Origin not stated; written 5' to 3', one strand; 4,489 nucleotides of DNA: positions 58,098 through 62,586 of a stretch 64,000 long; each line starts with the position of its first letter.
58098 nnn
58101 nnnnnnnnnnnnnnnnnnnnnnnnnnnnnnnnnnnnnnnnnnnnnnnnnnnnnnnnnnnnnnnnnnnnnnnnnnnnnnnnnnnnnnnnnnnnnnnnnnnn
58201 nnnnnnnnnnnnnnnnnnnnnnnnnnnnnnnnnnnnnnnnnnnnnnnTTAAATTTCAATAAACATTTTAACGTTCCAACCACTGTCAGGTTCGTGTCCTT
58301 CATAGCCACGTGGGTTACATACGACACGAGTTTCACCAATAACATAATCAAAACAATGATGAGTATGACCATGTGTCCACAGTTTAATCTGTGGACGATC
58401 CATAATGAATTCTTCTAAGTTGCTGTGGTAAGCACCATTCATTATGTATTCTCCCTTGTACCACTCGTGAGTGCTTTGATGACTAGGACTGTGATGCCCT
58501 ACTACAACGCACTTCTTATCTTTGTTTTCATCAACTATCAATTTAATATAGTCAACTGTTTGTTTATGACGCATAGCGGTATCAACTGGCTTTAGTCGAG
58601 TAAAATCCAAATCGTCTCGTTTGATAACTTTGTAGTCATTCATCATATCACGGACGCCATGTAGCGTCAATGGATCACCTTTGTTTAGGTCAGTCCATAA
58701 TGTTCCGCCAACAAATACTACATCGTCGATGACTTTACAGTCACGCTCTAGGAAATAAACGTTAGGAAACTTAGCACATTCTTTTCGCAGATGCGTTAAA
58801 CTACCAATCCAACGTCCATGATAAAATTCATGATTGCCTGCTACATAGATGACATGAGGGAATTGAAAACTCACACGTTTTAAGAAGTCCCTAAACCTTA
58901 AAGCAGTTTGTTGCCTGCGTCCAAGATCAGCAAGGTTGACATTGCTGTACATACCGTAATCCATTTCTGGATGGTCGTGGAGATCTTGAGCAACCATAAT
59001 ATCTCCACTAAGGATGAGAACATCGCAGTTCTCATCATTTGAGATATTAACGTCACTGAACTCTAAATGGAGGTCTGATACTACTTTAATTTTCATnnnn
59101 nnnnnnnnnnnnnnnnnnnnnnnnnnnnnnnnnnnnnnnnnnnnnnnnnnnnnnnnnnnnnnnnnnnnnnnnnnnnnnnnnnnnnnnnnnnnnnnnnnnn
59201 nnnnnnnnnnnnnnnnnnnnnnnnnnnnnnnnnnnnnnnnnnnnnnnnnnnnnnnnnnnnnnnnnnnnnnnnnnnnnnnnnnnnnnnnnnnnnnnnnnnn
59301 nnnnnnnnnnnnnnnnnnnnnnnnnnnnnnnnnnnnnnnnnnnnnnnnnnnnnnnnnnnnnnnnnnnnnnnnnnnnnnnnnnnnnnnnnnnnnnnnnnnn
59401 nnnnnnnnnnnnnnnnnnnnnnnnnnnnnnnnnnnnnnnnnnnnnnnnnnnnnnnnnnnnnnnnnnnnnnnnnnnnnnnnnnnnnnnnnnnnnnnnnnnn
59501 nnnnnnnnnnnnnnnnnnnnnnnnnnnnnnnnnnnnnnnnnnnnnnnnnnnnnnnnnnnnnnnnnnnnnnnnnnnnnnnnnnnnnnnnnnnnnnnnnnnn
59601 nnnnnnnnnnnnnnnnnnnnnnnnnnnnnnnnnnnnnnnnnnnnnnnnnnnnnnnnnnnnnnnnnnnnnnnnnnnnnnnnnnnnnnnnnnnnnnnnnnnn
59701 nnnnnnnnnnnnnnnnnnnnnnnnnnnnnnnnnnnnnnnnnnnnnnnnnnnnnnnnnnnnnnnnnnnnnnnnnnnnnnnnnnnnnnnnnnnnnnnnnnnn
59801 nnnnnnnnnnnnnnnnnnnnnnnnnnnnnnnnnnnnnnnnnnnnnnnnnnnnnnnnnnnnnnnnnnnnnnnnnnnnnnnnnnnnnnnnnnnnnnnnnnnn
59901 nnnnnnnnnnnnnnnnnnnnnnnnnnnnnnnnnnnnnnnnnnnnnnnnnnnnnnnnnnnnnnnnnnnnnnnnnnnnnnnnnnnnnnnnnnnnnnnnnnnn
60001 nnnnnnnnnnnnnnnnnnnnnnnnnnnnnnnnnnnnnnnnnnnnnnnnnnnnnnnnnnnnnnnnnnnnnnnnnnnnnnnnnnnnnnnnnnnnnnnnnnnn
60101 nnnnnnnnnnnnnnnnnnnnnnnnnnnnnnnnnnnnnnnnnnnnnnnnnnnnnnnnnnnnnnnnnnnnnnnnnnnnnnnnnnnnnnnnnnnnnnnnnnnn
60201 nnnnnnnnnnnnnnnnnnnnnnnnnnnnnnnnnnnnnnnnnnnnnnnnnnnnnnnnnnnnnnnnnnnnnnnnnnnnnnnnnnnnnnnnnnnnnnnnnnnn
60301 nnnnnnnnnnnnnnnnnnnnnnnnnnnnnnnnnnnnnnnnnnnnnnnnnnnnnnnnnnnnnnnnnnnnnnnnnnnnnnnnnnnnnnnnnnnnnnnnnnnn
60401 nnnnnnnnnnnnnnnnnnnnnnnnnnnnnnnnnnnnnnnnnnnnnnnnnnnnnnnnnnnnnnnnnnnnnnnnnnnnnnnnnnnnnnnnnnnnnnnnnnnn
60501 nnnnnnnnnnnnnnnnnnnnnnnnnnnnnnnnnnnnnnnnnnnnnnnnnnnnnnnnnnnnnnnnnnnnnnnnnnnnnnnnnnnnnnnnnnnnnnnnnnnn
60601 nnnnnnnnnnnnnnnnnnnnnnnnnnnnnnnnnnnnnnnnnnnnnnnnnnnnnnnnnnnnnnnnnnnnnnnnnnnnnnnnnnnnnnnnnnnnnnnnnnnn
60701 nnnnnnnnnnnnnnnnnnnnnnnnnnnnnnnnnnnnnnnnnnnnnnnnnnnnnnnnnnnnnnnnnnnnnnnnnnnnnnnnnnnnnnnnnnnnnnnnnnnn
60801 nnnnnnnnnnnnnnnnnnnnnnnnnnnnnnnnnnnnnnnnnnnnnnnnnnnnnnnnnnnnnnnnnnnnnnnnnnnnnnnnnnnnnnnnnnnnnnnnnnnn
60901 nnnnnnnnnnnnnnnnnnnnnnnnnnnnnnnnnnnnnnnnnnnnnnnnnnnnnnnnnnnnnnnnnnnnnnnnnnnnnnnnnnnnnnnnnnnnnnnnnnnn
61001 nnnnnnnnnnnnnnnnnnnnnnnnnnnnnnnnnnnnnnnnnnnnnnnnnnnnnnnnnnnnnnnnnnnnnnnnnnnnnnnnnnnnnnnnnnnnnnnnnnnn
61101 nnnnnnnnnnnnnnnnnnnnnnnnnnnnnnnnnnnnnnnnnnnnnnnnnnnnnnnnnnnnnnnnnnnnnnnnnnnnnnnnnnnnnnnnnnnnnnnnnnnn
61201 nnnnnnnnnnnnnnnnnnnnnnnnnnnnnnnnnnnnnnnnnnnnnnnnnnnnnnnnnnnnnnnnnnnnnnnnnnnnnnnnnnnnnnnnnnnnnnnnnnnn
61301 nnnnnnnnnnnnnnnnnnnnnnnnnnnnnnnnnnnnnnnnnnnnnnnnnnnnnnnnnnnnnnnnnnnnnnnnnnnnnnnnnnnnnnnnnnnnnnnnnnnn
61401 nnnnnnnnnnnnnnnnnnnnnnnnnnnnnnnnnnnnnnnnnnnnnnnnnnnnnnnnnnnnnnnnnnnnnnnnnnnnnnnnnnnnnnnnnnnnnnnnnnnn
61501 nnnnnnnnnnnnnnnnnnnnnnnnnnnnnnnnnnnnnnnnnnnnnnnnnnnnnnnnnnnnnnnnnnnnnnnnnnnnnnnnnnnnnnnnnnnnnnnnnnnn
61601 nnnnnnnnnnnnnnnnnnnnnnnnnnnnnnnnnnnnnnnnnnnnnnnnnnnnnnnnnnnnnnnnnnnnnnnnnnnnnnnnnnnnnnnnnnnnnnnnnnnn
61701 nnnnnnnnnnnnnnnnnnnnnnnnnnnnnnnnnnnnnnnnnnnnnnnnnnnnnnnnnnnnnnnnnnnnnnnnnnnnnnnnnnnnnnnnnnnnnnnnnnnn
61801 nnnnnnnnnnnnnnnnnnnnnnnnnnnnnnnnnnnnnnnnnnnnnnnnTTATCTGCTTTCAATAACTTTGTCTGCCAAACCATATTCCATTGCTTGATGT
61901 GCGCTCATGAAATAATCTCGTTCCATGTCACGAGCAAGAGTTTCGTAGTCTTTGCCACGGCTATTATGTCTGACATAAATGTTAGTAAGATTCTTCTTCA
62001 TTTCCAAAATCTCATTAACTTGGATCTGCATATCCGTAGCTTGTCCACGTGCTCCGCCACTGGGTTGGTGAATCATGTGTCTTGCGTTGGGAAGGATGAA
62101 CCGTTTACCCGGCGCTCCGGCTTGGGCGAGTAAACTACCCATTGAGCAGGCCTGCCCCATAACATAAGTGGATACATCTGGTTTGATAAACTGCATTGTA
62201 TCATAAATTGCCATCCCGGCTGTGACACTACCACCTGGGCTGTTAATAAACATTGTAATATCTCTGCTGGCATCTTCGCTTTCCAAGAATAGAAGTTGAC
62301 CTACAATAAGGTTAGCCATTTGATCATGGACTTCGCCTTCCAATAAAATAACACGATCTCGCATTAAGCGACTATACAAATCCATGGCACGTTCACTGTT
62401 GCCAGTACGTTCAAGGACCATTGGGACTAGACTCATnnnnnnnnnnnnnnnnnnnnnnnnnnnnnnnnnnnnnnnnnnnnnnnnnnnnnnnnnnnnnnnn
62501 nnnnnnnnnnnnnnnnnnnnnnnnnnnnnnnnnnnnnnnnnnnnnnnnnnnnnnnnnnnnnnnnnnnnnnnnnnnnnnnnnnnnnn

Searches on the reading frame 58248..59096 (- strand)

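Call 9: search_protein_families(library=pfam, proteins=[window:58248-59096:-], max_evalue=0.01)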
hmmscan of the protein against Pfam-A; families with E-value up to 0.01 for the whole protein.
window:58248-59096:- (282 aa): 1 family
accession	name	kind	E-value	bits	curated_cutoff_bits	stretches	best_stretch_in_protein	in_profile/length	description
PF00149.33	Metallophos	-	3.5e-12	47.6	21.5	1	1-247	1-190/191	Calcineurin-like phosphoesterase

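Call 10: search_protein_families(library=phrogs, proteins=[window:58248-59096:-], max_evalue=0.001)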
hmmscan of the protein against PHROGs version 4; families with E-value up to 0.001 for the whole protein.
window:58248-59096:- (282 aa): 1 family
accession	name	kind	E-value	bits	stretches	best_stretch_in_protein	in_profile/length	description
phrog_1649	-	other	6.2e-54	183.7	1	1-278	36-284/308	metallo-phosphoesterase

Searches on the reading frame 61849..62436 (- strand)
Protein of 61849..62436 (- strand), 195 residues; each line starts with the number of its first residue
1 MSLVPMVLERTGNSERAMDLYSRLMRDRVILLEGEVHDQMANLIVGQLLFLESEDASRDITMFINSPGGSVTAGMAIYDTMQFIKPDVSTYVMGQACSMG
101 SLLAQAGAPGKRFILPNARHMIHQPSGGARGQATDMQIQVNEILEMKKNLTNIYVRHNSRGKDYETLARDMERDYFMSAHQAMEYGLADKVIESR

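Call 96: search_protein_families(library=phrogs, proteins=[window:61849-62436:-], max_evalue=0.0001)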
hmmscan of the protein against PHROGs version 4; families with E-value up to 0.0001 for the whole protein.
window:61849-62436:- (195 aa): 11 families
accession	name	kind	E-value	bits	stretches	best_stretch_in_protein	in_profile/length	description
phrog_94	-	head and packaging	8.2e-51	175.2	1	4-194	57-252/622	head maturation protease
phrog_133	-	head and packaging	2.8e-31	109.9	1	57-194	48-181/668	head maturation protease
phrog_2976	-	head and packaging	2.7e-28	100.8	1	55-194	49-184/394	head maturation protease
phrog_1684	-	head and packaging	1.3e-22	81.6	1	56-193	72-204/284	head maturation protease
phrog_3348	-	unknown function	5.1e-20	73.1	1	55-193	65-199/386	-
phrog_1827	-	other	2.9e-13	50.6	1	59-157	54-150/202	ATP-dependent protease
phrog_53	-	head and packaging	5e-12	46.8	1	43-194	103-281/583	head maturation protease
phrog_23753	-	head and packaging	5.6e-11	43.6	1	30-191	19-171/298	head maturation protease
phrog_5410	-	other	2.2e-07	31.4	1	59-141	57-137/323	ATP-dependent protease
phrog_33547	-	unknown function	1.7e-06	28.2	1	55-189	27-156/357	-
phrog_13984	-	unknown function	3.9e-05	24.8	1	59-108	62-111/123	-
